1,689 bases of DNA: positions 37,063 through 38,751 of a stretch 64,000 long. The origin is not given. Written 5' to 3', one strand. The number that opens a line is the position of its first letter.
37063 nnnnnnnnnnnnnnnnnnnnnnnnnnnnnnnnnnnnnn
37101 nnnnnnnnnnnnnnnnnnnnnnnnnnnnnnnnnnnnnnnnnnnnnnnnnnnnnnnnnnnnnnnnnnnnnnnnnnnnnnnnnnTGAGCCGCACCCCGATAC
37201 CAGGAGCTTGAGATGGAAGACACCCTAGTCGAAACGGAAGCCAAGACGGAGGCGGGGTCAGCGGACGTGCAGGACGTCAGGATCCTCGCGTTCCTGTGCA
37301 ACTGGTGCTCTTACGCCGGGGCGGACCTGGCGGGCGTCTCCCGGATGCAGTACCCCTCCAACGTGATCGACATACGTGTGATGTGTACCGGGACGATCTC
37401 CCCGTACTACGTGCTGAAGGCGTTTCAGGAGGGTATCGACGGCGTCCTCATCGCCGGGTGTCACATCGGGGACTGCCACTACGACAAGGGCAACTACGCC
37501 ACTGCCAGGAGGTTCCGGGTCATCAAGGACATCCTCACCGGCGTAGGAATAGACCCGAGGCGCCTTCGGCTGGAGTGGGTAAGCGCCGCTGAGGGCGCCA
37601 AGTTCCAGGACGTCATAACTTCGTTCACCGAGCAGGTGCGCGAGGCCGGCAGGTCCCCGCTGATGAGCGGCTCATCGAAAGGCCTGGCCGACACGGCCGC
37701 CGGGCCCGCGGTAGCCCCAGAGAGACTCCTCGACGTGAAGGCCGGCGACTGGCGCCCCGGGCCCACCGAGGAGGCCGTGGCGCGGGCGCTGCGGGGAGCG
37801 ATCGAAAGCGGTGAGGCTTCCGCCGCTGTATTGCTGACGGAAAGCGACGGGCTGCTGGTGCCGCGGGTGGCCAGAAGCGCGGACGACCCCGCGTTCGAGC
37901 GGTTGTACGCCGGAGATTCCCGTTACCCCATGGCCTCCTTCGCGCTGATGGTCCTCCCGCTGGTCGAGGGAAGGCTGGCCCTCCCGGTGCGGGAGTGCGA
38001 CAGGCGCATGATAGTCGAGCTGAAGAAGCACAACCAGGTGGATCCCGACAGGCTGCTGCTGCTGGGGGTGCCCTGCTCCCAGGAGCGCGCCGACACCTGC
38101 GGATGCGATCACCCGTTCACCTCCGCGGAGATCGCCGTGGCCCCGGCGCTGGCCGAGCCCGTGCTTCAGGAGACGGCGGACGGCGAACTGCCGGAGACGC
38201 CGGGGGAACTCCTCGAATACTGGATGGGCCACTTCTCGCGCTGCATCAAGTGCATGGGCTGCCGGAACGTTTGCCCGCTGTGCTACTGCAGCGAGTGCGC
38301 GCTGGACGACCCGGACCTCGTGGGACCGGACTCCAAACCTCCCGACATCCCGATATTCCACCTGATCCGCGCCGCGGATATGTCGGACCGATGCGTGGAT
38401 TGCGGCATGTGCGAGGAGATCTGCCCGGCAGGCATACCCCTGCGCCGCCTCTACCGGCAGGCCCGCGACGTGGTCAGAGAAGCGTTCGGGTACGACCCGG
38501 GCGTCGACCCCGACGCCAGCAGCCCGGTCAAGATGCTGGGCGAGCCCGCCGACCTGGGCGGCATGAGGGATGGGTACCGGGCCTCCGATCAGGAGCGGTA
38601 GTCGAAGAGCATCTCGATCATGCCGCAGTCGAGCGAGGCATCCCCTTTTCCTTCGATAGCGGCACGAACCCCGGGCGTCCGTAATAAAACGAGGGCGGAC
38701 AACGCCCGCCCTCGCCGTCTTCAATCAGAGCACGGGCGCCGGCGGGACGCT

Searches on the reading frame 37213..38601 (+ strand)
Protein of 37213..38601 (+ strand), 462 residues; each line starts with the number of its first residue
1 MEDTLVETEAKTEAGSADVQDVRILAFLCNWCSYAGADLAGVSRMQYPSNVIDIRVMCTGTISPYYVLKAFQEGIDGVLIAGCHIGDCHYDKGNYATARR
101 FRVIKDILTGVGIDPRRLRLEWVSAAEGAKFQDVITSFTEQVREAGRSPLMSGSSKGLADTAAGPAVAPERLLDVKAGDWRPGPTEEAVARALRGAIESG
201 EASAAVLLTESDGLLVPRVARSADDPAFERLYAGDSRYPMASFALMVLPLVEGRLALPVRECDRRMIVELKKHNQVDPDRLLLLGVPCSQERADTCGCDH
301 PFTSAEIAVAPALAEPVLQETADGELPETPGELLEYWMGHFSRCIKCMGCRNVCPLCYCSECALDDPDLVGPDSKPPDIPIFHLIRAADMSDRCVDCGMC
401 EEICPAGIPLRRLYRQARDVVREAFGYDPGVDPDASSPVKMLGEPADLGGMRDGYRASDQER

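Call 9: search_protein_families(library=pfam, proteins=[window:37213-38601:+])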
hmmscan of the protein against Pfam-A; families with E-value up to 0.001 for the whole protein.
window:37213-38601:+ (462 aa): 6 families
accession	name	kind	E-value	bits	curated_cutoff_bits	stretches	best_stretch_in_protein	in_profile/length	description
PF02662.21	FlpD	-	2.1e-51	173.5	22.3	1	24-146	1-123/123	Methyl-viologen-reducing hydrogenase, delta subunit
PF00037.32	Fer4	-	5.9e-07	29.5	21.1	1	391-408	5-22/24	4Fe-4S binding domain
PF12797.12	Fer4_2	-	7.3e-06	26.1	24.5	0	391-406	7-22/22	4Fe-4S binding domain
PF13187.11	Fer4_9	-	2e-05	25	27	0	343-407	1-50/52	4Fe-4S dicluster domain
PF13183.11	Fer4_8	-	7.1e-05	23.7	27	1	342-408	3-68/68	4Fe-4S dicluster domain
PF12837.12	Fer4_6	-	0.00026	21.2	25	1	391-408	6-23/24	4Fe-4S binding domain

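Call 35: search_protein_families(library=ncbifam, max_evalue=0.00001, proteins=[window:37213-38601:+])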
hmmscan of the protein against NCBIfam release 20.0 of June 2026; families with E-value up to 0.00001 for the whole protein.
window:37213-38601:+ (462 aa): 4 families
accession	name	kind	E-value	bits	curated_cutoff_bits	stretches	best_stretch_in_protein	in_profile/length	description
NF040770.1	hetero_SS_HdrA2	exception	4.9e-52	177.1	1100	1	14-146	639-772/777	CoB-CoM heterodisulfide reductase HdrA2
NF045873.1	F420_non_VhuD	exception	2.7e-35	121.3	215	1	23-150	3-130/132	F420-non-reducing hydrogenase iron-sulfur subunit VhuD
NF041891.1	hdrA_Methbact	equivalog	6.9e-11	41.1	1300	1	20-143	642-759/762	ferredoxin:CoB-CoM heterodisulfide reductase subunit HdrA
NF008369.0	PRK11168.1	equivalog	1.3e-06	27.6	278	1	341-421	10-87/401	anaerobic glycerol-3-phosphate dehydrogenase subunit C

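Call 62: search_solved_structures(query=window:37213-38598:+, max_evalue=0.00001)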
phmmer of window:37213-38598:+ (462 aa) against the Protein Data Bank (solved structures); distinct sequences matched with E-value up to 0.00001: 9.
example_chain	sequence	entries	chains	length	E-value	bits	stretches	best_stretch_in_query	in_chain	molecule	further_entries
8rvu_F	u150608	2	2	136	4.5e-47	164.3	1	23-146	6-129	Methyl viologen-reducing hydrogenase, subunit D-related protein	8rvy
7bkb_F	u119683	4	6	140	5.5e-47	164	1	20-151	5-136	F420-non-reducing hydrogenase subunit D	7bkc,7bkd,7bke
8rvv_F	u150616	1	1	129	6.1e-47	163.9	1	23-146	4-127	Methyl viologen-reducing hydrogenase, subunit D-related protein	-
9sw2_D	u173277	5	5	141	1.7e-46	162.4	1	20-151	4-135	F420-non-reducing hydrogenase iron-sulfur subunit D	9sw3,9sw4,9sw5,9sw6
5odc_D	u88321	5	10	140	1.1e-44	156.4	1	22-147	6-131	Methyl-viologen reducing hydrogenase subunit D | Methyl-viologen reducing hydrogenase, subunit D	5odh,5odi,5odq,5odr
9t1s_M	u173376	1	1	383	2.4e-32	115.8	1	333-436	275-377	formate dehydrogenase (coenzyme F420)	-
8rvu_E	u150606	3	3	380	9.4e-29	103.9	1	333-434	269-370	Formate dehydrogenase, beta subunit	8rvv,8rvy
9sfi_K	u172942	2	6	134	5.7e-28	101.3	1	23-150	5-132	F420-non-reducing hydrogenase subunit delta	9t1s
7bkb_E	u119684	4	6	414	3.9e-27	98.6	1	333-438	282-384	Formate dehydrogenase, beta subunit (F420)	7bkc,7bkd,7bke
